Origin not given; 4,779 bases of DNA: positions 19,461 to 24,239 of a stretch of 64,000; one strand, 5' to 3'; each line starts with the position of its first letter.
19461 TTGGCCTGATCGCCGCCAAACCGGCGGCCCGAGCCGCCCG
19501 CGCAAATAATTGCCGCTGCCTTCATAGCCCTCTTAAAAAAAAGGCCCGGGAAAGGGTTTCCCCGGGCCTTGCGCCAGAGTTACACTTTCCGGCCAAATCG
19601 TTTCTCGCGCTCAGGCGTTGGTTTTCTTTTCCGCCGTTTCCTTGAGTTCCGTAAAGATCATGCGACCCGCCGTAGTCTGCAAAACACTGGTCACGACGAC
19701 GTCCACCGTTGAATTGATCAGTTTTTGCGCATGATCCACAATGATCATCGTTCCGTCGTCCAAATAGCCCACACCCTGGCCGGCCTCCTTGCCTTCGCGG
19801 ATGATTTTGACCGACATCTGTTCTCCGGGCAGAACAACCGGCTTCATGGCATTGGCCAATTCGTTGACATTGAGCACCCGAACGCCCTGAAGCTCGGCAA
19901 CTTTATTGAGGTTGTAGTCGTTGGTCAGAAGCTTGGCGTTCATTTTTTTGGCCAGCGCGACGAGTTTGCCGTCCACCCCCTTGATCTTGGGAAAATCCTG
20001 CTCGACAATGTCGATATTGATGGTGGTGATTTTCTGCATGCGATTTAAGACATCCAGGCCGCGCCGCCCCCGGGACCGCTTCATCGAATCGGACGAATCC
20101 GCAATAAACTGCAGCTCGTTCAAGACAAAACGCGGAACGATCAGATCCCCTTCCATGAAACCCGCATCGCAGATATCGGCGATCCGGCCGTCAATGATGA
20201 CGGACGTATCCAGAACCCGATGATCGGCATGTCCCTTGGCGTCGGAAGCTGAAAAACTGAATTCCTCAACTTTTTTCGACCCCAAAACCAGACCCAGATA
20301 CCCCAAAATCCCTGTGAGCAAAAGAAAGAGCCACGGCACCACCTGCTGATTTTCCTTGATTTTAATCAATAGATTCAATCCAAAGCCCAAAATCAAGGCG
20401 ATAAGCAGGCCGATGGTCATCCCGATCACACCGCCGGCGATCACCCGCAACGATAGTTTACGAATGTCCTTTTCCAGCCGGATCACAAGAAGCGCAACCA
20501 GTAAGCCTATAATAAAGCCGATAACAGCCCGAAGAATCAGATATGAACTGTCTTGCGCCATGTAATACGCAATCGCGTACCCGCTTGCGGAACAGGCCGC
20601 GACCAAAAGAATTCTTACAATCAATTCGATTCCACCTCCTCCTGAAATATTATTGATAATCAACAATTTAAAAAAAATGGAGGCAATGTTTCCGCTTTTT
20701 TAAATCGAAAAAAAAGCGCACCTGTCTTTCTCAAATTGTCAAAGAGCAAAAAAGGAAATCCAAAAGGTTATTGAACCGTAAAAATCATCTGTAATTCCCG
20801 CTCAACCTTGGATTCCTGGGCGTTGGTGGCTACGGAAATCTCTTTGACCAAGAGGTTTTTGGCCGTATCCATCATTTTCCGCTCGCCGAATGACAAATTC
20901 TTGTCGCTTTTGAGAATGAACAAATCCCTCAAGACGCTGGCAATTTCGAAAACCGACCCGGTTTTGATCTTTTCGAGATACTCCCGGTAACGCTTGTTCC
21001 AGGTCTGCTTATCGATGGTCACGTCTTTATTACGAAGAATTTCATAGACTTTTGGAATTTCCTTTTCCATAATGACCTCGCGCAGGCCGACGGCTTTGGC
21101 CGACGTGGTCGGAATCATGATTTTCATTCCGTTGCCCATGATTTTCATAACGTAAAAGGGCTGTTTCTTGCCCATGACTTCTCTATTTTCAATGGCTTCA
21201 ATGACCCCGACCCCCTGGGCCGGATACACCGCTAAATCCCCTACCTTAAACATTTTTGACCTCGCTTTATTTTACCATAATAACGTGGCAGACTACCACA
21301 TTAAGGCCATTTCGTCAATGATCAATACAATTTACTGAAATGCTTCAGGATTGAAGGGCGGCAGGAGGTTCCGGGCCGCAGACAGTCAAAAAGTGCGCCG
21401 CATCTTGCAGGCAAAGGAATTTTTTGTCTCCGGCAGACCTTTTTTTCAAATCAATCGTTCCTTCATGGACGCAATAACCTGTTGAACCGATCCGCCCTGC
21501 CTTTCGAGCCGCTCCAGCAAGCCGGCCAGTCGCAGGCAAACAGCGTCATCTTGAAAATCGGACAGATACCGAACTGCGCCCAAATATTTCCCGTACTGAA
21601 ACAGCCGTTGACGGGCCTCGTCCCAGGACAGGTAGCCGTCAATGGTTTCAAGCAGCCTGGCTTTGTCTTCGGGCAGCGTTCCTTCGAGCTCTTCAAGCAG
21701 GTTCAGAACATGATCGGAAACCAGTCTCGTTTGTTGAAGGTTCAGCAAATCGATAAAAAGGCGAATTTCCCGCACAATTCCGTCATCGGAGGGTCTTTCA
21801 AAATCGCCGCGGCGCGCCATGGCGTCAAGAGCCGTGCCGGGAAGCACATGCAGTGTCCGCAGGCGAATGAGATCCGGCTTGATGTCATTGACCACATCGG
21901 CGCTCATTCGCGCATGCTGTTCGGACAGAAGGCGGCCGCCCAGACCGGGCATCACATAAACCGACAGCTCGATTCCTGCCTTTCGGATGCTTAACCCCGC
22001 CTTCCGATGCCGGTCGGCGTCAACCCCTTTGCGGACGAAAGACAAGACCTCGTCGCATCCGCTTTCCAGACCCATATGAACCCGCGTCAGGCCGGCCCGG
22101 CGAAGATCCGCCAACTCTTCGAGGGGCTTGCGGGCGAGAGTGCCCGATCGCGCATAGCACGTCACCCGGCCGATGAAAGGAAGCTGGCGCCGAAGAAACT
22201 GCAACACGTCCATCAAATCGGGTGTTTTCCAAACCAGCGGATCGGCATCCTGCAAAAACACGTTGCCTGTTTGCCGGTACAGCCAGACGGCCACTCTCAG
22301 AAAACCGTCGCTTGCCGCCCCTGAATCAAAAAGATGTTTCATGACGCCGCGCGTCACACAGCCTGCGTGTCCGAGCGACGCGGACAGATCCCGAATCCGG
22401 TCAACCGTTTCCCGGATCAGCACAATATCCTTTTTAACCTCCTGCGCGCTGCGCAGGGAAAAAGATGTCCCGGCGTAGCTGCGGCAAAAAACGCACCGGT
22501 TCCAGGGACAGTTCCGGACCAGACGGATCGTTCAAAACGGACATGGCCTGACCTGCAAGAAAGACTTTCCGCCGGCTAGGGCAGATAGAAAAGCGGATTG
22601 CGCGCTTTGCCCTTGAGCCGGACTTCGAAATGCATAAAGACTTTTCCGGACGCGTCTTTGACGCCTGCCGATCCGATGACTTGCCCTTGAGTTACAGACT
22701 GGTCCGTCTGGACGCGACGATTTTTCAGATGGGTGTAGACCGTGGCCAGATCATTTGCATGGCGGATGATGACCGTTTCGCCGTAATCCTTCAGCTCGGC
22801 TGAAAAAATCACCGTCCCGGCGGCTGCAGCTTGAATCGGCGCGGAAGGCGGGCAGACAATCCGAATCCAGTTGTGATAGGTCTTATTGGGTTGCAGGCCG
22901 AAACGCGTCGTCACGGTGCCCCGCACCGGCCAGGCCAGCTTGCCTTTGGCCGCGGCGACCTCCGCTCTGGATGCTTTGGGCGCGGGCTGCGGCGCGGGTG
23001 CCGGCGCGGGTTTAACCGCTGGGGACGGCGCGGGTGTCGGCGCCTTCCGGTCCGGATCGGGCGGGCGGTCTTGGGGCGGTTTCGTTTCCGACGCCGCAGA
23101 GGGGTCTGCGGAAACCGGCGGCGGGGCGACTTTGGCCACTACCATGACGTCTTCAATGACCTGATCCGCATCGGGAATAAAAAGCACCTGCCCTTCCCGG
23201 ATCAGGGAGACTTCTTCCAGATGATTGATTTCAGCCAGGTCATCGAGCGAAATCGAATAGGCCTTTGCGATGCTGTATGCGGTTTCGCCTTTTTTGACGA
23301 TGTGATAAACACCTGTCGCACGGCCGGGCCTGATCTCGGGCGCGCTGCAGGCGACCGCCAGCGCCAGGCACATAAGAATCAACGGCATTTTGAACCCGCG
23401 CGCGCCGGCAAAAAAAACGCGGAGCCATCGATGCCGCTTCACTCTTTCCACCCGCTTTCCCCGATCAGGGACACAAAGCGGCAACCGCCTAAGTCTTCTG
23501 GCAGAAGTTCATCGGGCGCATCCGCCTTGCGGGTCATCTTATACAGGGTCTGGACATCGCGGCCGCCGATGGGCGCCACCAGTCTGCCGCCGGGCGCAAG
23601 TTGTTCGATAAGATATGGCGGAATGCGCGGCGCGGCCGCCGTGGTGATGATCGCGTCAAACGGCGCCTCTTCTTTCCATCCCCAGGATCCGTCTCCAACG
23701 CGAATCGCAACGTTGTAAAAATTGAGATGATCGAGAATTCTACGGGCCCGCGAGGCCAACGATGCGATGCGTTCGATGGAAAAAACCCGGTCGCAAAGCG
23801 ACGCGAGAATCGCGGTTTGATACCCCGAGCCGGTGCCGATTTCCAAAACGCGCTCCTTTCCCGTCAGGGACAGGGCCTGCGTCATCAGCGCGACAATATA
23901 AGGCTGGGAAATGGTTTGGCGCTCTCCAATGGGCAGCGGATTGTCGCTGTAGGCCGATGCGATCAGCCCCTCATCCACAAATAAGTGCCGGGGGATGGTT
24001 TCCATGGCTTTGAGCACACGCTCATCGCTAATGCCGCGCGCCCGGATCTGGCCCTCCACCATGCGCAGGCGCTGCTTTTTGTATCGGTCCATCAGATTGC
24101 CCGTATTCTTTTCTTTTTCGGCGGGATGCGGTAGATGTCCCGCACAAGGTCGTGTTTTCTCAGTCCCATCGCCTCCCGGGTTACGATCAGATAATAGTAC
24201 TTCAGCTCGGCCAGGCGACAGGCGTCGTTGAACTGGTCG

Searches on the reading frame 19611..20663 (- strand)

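Call 36: search_protein_families(library=pfam, proteins=[window:19611-20663:-], max_evalue=0.001)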
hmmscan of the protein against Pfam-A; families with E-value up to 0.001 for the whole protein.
window:19611-20663:- (350 aa): 5 families
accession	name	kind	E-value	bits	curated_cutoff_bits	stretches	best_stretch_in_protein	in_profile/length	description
PF01850.27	PIN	-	1.5e-09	38.9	23.6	1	150-257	2-119/120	PIN domain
PF18477.7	PIN_9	-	3.6e-05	24.4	26.3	1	173-265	30-112/116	PIN like domain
PF01938.26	TRAM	-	8e-05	22.9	21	1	279-329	4-53/61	TRAM domain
PF13638.12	PIN_4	-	0.0001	23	21.9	1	150-265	2-130/132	PIN domain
PF08745.17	PIN_5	-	0.00066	19.6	27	0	233-274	160-201/205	PINc domain ribonuclease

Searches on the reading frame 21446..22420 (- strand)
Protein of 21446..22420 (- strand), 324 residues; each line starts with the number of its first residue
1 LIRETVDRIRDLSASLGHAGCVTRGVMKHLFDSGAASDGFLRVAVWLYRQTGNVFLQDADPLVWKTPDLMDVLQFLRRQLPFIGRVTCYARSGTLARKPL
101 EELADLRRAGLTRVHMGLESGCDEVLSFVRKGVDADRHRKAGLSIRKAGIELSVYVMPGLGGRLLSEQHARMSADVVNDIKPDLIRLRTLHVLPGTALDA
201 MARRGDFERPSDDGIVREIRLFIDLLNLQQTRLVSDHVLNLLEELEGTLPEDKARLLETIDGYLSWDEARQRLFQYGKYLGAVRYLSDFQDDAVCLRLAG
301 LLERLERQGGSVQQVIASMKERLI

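Call 36: search_protein_families(library=pfam, proteins=[window:21446-22420:-], max_evalue=0.001)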
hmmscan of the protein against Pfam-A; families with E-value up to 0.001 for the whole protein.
window:21446-22420:- (324 aa): 1 family
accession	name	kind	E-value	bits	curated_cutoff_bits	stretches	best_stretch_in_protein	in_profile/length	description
PF04055.27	Radical_SAM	-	2.1e-09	38.2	29.5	1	46-163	39-154/166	Radical SAM superfamily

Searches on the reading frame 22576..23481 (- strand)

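Call 36: search_protein_families(library=pfam, proteins=[window:22576-23481:-], max_evalue=0.001)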
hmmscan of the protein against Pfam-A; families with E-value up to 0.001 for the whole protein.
window:22576-23481:- (301 aa): 2 families
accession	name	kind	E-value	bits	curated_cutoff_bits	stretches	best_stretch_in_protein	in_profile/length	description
PF01551.29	Peptidase_M23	-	1.1e-23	83.7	28.7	1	202-296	2-96/96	Peptidase family M23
PF01476.26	LysM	-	7.3e-12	45.5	20.9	1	60-103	1-43/43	LysM domain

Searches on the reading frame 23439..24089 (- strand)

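Call 36: search_protein_families(library=pfam, proteins=[window:23439-24089:-], max_evalue=0.001)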
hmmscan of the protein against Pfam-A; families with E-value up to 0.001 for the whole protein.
window:23439-24089:- (216 aa): 4 families
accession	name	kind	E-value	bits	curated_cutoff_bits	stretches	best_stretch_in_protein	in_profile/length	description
PF01135.25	PCMT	-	9.3e-62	208.9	20.3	1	10-211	6-208/210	Protein-L-isoaspartate(D-aspartate) O-methyltransferase (PCMT)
PF13847.12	Methyltransf_31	-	7.5e-06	26.1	27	1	77-152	3-83/145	Methyltransferase domain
PF00398.26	RrnaAD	-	1.4e-05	24.8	24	1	70-117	23-70/263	Ribosomal RNA adenine dimethylase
PF13649.12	Methyltransf_25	-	3.2e-05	25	27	1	81-151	1-72/97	Methyltransferase domain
